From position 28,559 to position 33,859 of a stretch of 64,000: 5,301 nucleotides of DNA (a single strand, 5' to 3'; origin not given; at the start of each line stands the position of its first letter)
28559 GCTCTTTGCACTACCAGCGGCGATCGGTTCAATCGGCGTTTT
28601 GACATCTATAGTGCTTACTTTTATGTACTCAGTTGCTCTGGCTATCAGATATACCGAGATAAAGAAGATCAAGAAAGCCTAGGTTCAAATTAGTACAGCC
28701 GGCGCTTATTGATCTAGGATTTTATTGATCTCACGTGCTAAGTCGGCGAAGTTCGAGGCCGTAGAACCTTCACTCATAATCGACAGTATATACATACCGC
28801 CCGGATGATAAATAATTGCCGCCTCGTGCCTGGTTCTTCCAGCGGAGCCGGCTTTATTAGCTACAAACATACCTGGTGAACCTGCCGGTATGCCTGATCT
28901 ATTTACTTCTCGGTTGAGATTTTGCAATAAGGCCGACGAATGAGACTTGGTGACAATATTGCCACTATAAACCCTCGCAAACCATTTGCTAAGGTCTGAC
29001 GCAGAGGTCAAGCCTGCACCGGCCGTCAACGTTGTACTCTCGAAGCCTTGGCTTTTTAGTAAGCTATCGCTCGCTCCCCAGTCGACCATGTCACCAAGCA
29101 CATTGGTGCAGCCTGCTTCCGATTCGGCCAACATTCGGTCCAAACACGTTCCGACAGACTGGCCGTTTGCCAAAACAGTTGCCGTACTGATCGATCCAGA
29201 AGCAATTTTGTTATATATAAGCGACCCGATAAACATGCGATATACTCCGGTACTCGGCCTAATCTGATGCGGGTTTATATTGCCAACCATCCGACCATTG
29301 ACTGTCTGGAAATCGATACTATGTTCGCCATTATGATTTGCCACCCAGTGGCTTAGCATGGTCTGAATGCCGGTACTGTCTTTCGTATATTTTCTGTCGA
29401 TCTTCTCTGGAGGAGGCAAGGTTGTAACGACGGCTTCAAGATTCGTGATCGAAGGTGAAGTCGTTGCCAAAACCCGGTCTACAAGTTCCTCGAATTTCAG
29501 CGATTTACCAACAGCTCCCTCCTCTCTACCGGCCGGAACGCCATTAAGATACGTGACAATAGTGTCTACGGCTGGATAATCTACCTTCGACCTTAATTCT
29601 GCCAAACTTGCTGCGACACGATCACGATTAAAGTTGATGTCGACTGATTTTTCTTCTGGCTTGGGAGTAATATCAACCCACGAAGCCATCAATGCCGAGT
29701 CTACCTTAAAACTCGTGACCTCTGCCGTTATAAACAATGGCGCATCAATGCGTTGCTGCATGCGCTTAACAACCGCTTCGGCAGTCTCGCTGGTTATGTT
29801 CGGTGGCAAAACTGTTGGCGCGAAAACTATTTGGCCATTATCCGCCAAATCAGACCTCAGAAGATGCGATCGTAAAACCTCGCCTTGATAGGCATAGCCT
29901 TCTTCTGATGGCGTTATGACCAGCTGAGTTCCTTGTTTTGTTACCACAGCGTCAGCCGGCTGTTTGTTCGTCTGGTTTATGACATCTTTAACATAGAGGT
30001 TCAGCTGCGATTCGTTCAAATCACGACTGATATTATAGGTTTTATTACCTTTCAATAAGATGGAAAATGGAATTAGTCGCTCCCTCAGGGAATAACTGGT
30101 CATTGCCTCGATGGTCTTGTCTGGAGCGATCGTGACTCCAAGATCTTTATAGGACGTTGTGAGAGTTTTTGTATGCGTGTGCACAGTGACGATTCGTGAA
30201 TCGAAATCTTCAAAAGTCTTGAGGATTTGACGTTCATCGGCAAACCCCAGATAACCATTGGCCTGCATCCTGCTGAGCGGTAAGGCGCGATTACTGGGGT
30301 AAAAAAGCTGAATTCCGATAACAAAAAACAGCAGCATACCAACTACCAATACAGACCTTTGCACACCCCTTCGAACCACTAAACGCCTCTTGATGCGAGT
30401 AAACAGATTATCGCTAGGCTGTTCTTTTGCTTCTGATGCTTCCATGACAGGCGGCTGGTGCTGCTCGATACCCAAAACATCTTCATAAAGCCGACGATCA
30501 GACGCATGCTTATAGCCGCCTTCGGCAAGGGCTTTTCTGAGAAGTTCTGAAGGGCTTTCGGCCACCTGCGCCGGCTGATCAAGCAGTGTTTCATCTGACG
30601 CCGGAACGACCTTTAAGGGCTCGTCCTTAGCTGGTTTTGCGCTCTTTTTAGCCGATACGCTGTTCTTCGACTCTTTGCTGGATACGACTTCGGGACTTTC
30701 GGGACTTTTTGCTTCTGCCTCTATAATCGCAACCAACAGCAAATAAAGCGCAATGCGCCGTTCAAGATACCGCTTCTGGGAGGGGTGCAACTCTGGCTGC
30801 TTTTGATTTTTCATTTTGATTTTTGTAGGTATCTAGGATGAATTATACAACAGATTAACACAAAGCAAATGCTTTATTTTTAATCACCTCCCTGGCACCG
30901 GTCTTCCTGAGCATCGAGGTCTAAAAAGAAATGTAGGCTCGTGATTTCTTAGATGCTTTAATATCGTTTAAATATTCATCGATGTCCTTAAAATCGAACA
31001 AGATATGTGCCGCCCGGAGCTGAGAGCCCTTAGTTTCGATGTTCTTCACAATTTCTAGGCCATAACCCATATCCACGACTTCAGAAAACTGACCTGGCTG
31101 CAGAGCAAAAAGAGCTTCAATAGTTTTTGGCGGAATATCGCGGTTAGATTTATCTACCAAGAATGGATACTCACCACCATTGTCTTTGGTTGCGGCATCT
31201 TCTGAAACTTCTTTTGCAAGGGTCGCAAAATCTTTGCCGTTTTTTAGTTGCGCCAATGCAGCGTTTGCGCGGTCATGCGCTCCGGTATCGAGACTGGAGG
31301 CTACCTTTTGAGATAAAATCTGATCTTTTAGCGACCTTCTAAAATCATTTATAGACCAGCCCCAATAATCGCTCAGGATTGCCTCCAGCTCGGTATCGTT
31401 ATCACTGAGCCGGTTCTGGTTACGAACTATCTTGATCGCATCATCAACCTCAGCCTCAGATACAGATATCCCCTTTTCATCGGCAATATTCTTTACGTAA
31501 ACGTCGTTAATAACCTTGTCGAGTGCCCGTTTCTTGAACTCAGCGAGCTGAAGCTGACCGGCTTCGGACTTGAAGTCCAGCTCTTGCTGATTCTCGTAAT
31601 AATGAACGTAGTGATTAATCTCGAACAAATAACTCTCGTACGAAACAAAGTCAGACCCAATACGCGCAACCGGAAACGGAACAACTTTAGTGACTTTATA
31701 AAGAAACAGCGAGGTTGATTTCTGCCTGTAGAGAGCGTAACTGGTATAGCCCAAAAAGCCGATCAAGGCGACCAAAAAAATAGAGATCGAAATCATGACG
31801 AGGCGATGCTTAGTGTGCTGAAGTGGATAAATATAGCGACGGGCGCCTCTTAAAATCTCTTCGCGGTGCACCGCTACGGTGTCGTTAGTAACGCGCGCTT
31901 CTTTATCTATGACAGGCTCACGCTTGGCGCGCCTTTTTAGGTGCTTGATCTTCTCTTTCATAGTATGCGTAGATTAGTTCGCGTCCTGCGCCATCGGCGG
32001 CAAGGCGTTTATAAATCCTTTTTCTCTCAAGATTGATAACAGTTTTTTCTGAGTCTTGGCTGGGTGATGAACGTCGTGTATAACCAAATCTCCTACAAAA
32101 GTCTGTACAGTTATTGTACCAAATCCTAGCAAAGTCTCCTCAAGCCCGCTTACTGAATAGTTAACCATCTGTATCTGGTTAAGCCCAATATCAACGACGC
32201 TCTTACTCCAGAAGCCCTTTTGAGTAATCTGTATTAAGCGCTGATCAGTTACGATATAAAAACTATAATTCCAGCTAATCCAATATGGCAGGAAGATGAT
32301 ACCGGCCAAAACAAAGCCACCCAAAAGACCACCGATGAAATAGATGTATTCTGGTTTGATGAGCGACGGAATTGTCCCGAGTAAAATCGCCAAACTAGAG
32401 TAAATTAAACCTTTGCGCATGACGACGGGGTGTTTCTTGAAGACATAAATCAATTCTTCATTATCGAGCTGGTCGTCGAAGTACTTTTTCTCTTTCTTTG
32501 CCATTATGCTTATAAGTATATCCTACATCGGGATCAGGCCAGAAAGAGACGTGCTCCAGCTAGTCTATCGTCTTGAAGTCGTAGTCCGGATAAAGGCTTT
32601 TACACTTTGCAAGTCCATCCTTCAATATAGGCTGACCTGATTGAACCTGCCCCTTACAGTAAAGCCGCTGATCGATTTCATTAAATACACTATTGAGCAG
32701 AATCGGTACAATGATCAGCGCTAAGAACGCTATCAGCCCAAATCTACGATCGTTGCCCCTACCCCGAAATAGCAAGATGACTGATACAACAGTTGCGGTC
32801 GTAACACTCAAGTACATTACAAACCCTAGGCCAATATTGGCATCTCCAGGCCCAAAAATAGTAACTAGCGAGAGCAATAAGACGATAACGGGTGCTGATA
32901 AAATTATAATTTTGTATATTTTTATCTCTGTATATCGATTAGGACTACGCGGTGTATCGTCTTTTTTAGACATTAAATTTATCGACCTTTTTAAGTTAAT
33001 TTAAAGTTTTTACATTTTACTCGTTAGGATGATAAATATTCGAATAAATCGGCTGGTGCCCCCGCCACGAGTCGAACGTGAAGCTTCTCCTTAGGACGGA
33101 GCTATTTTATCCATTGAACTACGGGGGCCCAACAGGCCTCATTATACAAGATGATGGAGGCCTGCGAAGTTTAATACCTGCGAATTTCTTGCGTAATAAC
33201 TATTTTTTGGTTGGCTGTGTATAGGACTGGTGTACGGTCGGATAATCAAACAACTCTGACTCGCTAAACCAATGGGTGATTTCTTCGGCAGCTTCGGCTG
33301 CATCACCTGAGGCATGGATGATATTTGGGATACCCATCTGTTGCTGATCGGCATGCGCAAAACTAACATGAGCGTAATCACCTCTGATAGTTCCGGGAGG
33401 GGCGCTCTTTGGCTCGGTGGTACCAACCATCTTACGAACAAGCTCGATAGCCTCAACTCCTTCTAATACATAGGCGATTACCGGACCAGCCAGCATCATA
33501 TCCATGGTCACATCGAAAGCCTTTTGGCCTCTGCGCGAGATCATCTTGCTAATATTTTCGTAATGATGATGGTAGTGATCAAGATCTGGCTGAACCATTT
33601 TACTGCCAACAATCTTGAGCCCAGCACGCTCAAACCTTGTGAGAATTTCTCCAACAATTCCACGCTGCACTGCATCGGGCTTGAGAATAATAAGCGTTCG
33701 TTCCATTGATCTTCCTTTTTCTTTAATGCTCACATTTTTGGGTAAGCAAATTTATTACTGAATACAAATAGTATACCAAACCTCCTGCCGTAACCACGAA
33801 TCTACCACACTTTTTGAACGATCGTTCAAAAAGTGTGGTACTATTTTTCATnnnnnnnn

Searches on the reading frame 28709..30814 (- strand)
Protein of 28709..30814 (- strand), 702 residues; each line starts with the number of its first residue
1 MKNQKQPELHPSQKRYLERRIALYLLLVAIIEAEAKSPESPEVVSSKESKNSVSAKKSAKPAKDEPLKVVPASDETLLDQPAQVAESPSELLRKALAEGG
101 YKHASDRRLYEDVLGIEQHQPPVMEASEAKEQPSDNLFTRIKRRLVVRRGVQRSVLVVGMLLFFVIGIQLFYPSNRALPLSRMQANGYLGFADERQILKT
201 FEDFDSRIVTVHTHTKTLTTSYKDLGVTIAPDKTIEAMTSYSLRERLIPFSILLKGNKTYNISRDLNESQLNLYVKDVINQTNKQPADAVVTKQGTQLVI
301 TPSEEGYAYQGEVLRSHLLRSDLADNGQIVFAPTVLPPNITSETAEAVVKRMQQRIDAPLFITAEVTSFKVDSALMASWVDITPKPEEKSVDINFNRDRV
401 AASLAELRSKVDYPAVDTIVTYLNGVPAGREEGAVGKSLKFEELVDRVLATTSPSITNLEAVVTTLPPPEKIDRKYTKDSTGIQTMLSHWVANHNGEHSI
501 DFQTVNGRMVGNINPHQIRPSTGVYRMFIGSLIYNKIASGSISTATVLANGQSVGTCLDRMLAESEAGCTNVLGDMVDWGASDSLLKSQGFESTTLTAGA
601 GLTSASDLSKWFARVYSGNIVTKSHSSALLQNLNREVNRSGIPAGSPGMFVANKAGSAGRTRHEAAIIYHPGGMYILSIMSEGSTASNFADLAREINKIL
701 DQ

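Call 77: search_protein_families(library=pfam, proteins=[window:28709-30814:-], max_evalue=0.001)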
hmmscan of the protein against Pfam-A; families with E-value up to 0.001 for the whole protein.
window:28709-30814:- (702 aa): 2 families
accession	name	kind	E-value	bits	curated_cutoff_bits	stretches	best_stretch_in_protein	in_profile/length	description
PF13354.11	Beta-lactamase2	-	3.3e-23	82.6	22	1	539-680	61-213/214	Beta-lactamase enzyme family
PF12229.13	PG_binding_4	-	5.3e-12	46.4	22.1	1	219-315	2-101/117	Putative peptidoglycan binding domain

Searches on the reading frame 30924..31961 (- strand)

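Call 77: search_protein_families(library=pfam, proteins=[window:30924-31961:-], max_evalue=0.001)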
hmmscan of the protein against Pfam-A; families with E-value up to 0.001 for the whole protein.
window:30924-31961:- (346 aa): 7 families
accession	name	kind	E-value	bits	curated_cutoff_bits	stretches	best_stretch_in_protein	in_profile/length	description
PF13616.12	Rotamase_3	-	1.6e-14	54.9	22.5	1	221-309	29-114/116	PPIC-type PPIASE domain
PF00639.27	Rotamase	-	7.3e-14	53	21.7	1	227-307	17-95/97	PPIC-type PPIASE domain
PF13624.11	SurA_N_3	-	8.5e-13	48.9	27.2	1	49-220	8-161/162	SurA-like N-terminal domain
PF13145.12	Rotamase_2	-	1.6e-09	39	27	1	228-314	35-112/121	PPIC-type PPIASE domain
PF13623.11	SurA_N_2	-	5.5e-07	30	28.5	1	97-178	42-121/145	SurA-like N-terminal domain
PF09312.16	SurA_N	-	8e-05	23.2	30.8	1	142-220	42-117/118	SurA N-terminal domain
PF05698.19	Trigger_C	-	0.00015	22.3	22.7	1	126-184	64-128/162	Bacterial trigger factor protein (TF) C-terminus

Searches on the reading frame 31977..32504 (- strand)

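Call 77: search_protein_families(library=pfam, proteins=[window:31977-32504:-], max_evalue=0.001)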
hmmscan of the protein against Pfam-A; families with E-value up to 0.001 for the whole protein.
window:31977-32504:- (176 aa): 2 families
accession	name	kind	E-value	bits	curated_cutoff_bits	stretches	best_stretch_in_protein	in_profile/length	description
PF03703.20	bPH_2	-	6.4e-06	26.8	22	1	80-145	3-68/78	Bacterial PH domain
PF14470.12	bPH_3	-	0.00015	22.6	23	1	80-117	22-59/95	Bacterial PH domain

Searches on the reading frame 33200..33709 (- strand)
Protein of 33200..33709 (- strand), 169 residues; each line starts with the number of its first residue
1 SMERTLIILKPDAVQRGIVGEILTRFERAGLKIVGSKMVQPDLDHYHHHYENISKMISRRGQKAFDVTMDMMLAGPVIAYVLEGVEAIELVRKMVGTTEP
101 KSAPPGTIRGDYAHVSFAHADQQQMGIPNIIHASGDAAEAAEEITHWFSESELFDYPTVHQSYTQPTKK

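Call 5: search_protein_families(library=pfam, proteins=[window:33200-33709:-], max_evalue=1)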
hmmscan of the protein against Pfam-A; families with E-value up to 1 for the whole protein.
window:33200-33709:- (169 aa): 1 family
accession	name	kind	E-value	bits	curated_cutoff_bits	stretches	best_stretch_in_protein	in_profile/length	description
PF00334.24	NDK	-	8.6e-40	136.2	27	1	3-152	1-134/135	Nucleoside diphosphate kinase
